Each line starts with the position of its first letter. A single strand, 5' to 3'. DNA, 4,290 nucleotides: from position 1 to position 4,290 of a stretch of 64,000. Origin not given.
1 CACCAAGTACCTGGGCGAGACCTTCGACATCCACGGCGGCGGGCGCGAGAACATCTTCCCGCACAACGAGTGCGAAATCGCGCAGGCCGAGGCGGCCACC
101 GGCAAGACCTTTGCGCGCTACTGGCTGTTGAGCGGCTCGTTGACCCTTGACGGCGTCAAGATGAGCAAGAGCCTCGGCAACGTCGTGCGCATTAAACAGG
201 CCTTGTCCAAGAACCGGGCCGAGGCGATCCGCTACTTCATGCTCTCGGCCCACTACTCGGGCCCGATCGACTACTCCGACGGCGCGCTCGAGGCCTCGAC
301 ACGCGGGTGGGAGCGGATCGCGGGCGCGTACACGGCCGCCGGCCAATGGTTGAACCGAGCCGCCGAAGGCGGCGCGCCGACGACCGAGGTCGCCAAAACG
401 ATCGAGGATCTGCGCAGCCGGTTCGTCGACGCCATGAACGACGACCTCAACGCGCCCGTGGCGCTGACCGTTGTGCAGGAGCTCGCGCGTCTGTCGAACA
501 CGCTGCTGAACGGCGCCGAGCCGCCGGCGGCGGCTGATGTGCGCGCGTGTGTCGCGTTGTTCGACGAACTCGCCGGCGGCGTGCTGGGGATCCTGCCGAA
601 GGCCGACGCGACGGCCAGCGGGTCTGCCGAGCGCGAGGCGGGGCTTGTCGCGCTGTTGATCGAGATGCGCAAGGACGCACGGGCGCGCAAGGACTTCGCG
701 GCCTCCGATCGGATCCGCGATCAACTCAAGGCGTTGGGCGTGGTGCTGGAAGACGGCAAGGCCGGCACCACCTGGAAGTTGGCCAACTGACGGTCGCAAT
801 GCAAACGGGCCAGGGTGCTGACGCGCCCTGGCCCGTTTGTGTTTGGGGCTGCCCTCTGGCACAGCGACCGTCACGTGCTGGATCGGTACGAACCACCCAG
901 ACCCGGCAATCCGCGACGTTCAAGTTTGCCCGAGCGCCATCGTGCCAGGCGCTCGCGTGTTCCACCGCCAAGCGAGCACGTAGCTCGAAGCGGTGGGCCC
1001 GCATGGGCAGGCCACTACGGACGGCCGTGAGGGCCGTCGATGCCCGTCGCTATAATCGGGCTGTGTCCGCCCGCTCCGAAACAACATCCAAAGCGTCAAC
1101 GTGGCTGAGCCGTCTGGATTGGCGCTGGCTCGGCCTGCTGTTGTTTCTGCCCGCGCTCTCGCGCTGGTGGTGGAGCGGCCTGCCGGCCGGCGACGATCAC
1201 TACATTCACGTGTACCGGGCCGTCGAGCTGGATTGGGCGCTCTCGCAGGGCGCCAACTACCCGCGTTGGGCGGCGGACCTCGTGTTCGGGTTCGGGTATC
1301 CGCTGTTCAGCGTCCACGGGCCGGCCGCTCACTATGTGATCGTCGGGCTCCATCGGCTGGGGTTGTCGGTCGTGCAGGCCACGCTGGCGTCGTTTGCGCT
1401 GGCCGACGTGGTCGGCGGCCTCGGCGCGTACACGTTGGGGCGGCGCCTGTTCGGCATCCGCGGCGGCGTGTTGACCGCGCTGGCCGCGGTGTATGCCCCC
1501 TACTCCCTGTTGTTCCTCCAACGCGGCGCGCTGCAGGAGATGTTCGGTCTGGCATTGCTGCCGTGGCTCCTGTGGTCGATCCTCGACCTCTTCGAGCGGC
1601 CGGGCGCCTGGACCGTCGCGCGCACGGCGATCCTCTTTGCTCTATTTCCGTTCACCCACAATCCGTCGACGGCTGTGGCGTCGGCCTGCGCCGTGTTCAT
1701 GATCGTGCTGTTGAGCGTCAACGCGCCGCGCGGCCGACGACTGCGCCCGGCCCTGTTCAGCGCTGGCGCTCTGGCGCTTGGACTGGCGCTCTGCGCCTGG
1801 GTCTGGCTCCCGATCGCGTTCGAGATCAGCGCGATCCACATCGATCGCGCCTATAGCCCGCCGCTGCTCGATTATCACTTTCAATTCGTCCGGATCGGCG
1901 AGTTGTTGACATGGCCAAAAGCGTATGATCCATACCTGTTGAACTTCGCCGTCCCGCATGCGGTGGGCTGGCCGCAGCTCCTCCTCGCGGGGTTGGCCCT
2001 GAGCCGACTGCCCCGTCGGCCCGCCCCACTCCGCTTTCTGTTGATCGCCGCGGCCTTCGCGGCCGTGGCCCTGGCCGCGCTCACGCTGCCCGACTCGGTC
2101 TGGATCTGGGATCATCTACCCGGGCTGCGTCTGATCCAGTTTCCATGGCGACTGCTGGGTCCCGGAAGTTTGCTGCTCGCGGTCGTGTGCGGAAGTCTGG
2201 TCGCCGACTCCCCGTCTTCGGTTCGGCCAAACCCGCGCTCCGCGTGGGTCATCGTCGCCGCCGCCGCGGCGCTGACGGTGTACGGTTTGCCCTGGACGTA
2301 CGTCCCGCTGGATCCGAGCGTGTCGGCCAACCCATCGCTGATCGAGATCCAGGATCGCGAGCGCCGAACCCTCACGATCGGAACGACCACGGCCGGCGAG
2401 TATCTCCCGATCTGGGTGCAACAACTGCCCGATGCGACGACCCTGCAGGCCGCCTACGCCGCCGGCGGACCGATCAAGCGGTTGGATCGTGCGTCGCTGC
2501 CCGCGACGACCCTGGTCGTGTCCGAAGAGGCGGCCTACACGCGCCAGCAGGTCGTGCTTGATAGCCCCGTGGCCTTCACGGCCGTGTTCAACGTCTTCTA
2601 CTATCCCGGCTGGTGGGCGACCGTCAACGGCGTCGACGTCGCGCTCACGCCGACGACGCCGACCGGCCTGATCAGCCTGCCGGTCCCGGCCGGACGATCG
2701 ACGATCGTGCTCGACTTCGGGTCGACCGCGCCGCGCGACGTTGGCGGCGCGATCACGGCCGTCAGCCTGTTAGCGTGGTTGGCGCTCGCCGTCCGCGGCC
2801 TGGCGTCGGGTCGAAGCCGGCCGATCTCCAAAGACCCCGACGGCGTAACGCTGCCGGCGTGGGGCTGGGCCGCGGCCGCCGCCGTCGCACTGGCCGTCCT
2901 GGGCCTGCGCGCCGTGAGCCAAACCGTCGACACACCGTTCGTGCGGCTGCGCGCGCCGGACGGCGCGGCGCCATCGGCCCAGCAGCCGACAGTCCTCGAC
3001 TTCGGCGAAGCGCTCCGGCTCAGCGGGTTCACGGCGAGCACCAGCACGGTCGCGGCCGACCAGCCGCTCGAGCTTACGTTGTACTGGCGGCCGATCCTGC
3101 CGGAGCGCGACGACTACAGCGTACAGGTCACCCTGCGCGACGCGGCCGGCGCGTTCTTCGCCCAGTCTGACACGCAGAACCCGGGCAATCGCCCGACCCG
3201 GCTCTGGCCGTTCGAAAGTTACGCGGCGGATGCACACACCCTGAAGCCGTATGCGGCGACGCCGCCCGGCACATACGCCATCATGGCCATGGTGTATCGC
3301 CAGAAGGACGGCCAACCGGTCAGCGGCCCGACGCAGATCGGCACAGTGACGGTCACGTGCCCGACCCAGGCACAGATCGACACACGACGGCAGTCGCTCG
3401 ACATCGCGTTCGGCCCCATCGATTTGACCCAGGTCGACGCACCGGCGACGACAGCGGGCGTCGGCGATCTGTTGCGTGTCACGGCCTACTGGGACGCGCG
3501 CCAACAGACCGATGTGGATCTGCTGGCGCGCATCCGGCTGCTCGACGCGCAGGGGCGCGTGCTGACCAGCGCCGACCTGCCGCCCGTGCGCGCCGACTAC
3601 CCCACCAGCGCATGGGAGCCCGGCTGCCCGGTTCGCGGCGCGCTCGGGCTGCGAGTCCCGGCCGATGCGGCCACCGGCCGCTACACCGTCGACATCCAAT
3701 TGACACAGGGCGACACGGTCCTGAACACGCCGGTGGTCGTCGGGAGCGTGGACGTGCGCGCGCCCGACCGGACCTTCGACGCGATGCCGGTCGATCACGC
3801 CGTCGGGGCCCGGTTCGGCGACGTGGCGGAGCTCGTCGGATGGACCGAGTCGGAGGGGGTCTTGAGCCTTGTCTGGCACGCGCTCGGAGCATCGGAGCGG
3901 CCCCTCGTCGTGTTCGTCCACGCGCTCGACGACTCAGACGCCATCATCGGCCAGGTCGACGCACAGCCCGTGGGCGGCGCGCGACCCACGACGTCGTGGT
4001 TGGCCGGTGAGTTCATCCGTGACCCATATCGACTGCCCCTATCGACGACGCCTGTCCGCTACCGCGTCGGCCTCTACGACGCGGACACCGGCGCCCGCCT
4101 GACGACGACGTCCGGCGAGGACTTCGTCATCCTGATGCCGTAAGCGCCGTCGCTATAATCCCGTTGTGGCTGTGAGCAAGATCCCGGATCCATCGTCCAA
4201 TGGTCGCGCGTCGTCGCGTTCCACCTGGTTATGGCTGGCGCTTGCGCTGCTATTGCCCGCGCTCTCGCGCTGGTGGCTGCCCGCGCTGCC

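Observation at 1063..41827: Eight GT-C-like polytopic membrane genes of several families lie within about 41 kb, threaded through housekeeping translation genes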

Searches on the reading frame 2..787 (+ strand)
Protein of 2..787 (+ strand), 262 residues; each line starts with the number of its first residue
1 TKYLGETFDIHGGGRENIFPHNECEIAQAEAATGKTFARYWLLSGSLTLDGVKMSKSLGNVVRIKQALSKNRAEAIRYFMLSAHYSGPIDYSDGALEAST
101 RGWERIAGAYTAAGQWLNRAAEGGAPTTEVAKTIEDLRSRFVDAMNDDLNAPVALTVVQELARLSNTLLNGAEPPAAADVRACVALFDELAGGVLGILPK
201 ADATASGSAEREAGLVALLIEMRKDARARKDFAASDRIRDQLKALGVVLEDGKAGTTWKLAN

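Call 5: search_protein_families(library=pfam, proteins=[window:2-787:+], max_evalue=0.01)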
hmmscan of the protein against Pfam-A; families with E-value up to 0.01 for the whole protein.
window:2-787:+ (262 aa): 6 families
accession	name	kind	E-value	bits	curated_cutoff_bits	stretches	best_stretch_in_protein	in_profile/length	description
PF01406.26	tRNA-synt_1e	-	1.8e-32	113.4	27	1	2-99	202-299/301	tRNA synthetases class I (C) catalytic domain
PF09190.17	DALR_2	-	1.7e-12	48.1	22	1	140-198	1-56/57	DALR domain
PF23493.1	CysS_C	-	7.3e-07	29.6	23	1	219-258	11-50/51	Cysteinyl-tRNA ligase anticodon binding domain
PF09334.17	tRNA-synt_1g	-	1e-05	25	20.1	1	37-83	311-357/391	tRNA synthetases class I (M)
PF00133.28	tRNA-synt_1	-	2.4e-05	23.7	22.7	1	50-89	372-411/414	tRNA synthetases class I (I, L, M and V)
PF01921.24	tRNA-synt_1f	-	0.0023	17.3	27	1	51-113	279-342/360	tRNA synthetases class I (K)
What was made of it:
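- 2..790 (+): 3' end of cysS (cysteinyl-tRNA synthetase). Pfam tRNA-synt_1e, DALR_2 and CysS_C (call 5).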

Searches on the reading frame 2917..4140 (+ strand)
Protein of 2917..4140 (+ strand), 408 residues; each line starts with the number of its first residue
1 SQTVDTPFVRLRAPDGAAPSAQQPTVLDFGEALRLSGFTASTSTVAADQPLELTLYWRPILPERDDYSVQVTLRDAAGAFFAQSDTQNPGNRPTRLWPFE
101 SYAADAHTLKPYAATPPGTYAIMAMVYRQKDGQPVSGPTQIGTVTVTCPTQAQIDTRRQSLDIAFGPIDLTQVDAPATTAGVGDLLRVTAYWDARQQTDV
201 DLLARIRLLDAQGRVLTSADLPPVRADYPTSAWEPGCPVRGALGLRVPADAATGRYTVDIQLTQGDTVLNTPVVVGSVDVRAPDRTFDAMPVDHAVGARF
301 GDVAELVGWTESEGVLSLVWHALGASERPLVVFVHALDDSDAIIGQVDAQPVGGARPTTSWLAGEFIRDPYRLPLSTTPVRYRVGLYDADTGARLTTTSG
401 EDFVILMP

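Call 21: search_protein_families(library=pfam, proteins=[window:2917-4140:+], max_evalue=10)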
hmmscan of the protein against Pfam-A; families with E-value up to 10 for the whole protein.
window:2917-4140:+ (408 aa): 1 family
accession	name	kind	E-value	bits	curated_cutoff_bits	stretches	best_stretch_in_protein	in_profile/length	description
PF10633.15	NPCBM_assoc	-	4.1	8.1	24.4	1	235-263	48-76/78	NPCBM-associated, NEW3 domain of alpha-galactosidase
